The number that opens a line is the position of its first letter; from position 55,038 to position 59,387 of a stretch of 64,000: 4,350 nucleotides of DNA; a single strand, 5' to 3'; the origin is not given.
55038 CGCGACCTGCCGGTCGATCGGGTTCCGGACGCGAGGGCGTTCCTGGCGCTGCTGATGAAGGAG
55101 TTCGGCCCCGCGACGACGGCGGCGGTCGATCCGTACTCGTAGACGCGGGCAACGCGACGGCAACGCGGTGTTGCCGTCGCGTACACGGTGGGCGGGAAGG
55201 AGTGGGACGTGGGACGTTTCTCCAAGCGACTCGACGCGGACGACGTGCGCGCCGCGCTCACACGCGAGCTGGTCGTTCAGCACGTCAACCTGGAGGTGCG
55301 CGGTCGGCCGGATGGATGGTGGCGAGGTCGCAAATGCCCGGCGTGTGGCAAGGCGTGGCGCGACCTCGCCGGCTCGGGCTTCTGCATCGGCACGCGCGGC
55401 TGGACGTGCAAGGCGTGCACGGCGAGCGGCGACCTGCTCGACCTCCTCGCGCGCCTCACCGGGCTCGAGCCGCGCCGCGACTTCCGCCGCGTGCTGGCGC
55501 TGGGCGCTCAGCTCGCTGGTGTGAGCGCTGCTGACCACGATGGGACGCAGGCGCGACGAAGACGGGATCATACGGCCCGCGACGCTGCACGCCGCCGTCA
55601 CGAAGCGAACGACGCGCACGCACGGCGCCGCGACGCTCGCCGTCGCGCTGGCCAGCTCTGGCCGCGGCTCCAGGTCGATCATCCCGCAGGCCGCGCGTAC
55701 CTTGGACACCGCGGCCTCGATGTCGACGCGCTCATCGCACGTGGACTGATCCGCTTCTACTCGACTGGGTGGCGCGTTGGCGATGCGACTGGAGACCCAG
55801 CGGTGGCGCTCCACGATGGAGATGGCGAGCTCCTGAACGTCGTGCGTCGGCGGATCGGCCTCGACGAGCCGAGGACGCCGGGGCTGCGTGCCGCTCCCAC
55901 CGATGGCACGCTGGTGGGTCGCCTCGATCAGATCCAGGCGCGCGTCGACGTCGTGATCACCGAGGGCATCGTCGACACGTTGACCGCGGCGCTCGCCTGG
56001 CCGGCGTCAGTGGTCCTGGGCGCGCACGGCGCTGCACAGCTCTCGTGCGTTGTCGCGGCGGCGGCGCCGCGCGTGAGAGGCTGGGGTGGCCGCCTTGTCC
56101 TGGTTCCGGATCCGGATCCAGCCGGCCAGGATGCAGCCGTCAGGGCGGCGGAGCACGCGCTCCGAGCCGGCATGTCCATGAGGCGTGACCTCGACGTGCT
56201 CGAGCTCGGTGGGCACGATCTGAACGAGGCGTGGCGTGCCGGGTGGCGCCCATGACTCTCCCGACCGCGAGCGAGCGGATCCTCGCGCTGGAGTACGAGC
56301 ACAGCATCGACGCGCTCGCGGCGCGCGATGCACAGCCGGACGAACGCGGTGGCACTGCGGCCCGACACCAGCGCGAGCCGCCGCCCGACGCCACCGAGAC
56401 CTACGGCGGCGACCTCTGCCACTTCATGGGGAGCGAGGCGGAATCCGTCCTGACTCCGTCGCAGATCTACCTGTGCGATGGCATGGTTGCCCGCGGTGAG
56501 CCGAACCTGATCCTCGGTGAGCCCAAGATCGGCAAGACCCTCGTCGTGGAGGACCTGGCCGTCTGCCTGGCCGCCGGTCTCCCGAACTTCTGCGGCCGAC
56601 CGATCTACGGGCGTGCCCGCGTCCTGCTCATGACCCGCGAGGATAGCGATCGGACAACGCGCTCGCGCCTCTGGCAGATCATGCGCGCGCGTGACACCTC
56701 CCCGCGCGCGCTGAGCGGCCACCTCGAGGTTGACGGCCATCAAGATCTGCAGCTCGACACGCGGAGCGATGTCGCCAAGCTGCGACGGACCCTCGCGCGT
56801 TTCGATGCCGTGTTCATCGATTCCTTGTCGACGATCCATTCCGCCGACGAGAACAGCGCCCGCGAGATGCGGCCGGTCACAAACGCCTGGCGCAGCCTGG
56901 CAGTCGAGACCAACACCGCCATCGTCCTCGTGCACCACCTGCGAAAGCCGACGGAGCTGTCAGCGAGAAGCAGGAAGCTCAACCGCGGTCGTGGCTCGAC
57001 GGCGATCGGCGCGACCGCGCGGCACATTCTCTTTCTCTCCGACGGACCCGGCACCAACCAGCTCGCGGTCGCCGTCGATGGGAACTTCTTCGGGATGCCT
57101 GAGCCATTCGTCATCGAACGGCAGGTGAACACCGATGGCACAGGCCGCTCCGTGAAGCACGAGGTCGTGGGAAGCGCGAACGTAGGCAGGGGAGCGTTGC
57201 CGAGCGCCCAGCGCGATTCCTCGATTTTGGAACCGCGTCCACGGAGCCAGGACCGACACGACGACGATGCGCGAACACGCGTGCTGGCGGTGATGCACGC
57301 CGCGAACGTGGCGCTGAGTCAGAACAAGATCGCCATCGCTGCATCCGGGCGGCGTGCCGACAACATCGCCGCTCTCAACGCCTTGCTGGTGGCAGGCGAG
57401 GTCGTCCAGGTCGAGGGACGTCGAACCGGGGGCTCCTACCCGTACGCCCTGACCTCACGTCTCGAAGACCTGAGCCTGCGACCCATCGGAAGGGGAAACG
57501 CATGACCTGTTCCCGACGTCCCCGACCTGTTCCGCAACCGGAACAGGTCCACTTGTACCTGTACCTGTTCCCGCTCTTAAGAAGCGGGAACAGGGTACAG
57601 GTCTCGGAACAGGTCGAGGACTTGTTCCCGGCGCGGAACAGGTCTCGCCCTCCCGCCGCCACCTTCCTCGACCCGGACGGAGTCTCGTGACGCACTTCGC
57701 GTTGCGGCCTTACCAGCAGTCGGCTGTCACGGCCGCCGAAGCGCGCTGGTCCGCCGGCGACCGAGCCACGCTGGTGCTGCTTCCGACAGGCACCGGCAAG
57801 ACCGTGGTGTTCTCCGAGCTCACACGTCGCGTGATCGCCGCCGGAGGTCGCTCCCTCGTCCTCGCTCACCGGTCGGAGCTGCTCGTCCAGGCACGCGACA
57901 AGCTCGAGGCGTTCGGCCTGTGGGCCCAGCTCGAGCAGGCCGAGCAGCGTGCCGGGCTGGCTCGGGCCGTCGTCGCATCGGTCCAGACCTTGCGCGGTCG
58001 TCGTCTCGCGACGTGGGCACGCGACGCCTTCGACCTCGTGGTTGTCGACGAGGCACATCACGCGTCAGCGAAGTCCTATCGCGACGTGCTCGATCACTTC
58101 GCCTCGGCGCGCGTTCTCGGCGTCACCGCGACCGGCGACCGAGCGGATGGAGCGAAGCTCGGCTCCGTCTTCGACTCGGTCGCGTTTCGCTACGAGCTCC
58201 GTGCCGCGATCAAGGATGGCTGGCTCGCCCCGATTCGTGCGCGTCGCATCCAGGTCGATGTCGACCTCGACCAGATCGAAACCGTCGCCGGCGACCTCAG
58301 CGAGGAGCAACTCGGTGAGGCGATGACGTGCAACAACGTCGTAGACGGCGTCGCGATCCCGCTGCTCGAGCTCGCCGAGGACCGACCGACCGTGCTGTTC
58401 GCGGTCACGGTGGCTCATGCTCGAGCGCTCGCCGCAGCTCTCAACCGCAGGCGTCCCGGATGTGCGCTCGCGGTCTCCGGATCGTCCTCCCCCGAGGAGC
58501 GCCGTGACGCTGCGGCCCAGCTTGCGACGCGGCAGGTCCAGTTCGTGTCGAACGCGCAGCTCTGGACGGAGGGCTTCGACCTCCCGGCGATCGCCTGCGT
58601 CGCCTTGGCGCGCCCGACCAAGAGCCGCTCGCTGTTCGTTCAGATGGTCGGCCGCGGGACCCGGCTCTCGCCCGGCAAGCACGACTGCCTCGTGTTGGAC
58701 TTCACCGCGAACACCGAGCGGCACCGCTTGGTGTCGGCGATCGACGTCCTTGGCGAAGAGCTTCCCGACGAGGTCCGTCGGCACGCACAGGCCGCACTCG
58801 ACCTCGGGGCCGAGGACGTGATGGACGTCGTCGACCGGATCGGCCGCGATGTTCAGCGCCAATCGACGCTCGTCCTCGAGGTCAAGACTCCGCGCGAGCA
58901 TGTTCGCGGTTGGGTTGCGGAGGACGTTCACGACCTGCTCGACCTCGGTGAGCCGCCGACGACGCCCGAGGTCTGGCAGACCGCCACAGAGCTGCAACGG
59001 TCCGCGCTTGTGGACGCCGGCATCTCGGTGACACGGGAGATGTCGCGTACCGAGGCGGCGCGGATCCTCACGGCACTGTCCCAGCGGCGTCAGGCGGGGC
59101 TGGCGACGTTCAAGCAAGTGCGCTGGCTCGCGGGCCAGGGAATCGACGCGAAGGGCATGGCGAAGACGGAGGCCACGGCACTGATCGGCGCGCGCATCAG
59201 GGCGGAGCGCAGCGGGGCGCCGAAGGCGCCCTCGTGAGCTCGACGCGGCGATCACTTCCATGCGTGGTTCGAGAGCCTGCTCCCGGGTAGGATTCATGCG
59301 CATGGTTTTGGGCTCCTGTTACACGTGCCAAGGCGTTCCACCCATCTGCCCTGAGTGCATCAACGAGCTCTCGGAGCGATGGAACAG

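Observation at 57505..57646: Dense iteron-like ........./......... array and AflII-centred palindrome between the RepA-like ATPase and helicase genes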

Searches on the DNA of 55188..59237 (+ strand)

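Call 10: search_dna_similar(query=window:55188-59237:+, collection=phages, mode=distant, max_rows=20)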
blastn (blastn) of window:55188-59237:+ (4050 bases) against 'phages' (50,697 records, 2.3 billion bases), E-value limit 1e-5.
Records with a match: 1; places in all: 1; records where one place covers at least 80% of the query: 0.
Best place of each record, by identity: 60-80% 1.
By first word of the organism name: Streptomyces 1.
By host as written in the record: Streptomyces griseus ATCC 10137 1.
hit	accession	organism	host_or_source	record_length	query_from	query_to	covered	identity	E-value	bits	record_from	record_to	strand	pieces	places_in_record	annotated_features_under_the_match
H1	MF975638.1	Streptomyces phage Abt2graduatex2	Streptomyces griseus ATCC 10137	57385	3378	3516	3%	70.5%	1e-7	67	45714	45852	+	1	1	DNA helicase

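Call 56: search_rna_families(source=window, start=57300, end=57900, threshold=evalue, max_evalue=1)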
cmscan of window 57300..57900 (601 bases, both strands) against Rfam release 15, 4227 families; matches with E-value up to 1: 4.
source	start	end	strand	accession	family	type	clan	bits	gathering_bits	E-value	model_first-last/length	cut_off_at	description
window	57556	57603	+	RF03960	mir-6644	Gene; miRNA;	-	20.3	82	0.13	1-67/67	no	mir-6644 microRNA precursor family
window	57555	57604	-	RF04040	mir-4866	Gene; miRNA;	-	20.2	100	0.24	1-82/82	no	mir-4866 microRNA precursor family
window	57557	57604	+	RF03318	mir-2208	Gene; miRNA;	-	19.7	70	0.23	1-61/61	no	mir-2208 microRNA precursor family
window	57554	57603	-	RF04193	mir-51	Gene; miRNA;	-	19.4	70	0.33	1-62/62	no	mir-51 microRNA precursor family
